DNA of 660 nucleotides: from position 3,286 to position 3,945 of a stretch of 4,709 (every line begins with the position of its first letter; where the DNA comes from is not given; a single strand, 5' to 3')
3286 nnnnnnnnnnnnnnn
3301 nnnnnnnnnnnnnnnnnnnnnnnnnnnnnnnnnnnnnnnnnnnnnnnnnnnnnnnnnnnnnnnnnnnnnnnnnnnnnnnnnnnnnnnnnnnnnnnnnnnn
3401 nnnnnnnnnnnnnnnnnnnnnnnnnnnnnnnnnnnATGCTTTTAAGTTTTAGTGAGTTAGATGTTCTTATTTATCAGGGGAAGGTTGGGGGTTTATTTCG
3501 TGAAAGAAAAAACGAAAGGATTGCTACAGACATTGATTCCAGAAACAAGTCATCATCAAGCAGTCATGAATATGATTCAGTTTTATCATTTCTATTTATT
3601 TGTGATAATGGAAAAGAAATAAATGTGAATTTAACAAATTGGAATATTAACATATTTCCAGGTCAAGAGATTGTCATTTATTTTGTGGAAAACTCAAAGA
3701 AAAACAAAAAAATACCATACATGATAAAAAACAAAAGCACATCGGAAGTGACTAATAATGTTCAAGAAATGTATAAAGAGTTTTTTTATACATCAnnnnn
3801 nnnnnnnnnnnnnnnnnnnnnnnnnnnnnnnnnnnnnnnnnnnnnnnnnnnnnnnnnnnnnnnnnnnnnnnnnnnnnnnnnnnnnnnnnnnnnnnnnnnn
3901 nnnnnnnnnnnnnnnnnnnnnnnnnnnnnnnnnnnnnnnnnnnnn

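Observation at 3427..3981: AT-rich orphan gene for a membrane-anchored protein fused onto the 3' end of a RelE-family toxin-antitoxin operon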

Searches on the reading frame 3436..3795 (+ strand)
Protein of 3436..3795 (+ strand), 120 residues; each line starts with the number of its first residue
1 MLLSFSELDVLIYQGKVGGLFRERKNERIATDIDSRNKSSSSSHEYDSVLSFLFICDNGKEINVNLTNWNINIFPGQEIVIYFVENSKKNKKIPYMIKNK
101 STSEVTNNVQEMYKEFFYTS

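Call 58: predict_structure(alignment_id=A3)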
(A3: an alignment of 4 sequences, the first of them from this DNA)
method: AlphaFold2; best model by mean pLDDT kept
length: 120 residues; sequences in the alignment: 4
mean_pLDDT: 77.6   pTM: 0.67
mean pLDDT of the five models: 77.6, 77.4, 74.0, 73.1, 62.8
residues with pLDDT >= 90: 46; 70-90: 41; 50-70: 12; < 50: 21
segments of 3 or more residues with pLDDT < 50: 27-46
pLDDT, mean of each block of 10 residues (from residue 1): 70 94 58 40 55 94 88 92 88 92 88 72
secondary structure, 60 per line:
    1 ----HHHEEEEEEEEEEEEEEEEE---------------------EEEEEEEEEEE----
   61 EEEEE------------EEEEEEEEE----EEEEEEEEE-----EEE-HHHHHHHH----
elements in order: E8-24 E46-56 E61-65 E78-86 E91-99 E105-107 H109-116
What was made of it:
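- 3436..3795 (+): Codons 1-120: predicted small OB-like beta-barrel with a disordered Ser/Lys/Asn-rich loop (aa 27-46) and a short helix (aa 109-116). AlphaFold2 model of the domain has pLDDT 77.6, with the core at 88-94 (call 58).
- On OB-fold small beta-barrel: This holds only at the level of a predicted model (core pLDDT 88-94, call 58).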

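Call 67: fold_search(model_id=the predicted structure, library=afdb50)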
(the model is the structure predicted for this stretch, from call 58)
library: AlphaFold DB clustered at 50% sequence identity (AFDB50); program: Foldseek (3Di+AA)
matches with E <= 10: 980; with E <= 0.001: 42
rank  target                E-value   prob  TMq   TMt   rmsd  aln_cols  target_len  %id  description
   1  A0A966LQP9            1.6e-05  1.00  0.59  0.37  12.4       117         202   20  Uncharacterized protein
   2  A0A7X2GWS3            6.5e-05  1.00  0.58  0.61   9.3       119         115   17  Uncharacterized protein [Neisseria brasiliensis]
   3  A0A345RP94            7.6e-05  1.00  0.62  0.43   3.2       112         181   11  Uncharacterized protein [Pseudomonas kribbensis]
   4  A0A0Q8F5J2            8.0e-05  1.00  0.63  0.19  13.5       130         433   12  Uncharacterized protein
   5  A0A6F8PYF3            1.0e-04  1.00  0.61  0.41  10.4       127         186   16  Uncharacterized protein [Thiosulfatimonas sediminis]
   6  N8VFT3                1.1e-04  1.00  0.56  0.39  11.0       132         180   18  DUF4178 domain-containing protein
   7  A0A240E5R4            1.2e-04  1.00  0.60  0.36  10.0       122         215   17  Uncharacterized protein [Acinetobacter puyangensis]
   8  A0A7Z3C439            1.2e-04  1.00  0.59  0.34   7.8       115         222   15  Transmembrane protein [Pseudomonas fluorescens]
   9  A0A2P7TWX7            1.3e-04  1.00  0.60  0.41   9.1       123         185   18  Uncharacterized protein [Neisseria iguanae]
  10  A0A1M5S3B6            1.4e-04  1.00  0.64  0.38  10.9       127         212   16  Uncharacterized protein [Ferrimonas marina]
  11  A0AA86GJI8            2.3e-04  1.00  0.63  0.39   9.7       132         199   11  Uncharacterized protein [Sphingopyxis granuli]
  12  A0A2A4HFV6            2.4e-04  1.00  0.62  0.38  10.1       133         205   16  Uncharacterized protein [Vreelandella nigrificans]
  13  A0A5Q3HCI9            2.4e-04  1.00  0.61  0.34  11.5       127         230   13  Uncharacterized protein
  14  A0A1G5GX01            2.4e-04  1.00  0.53  0.36  12.5       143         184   15  Uncharacterized protein [Flavobacterium caeni]
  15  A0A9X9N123            2.5e-04  1.00  0.60  0.38   9.0       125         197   18  Uncharacterized protein [Neisseria subflava]
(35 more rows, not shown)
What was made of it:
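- On DUF4178 (Pfam PF13785): One DUF4178-labelled AFDB model matches at E 1.1e-4 with TM-score to the query 0.56, but rmsd is 11 A (call 67).
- The rmsd to the DUF4178-labelled hit is 11 A (call 67).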
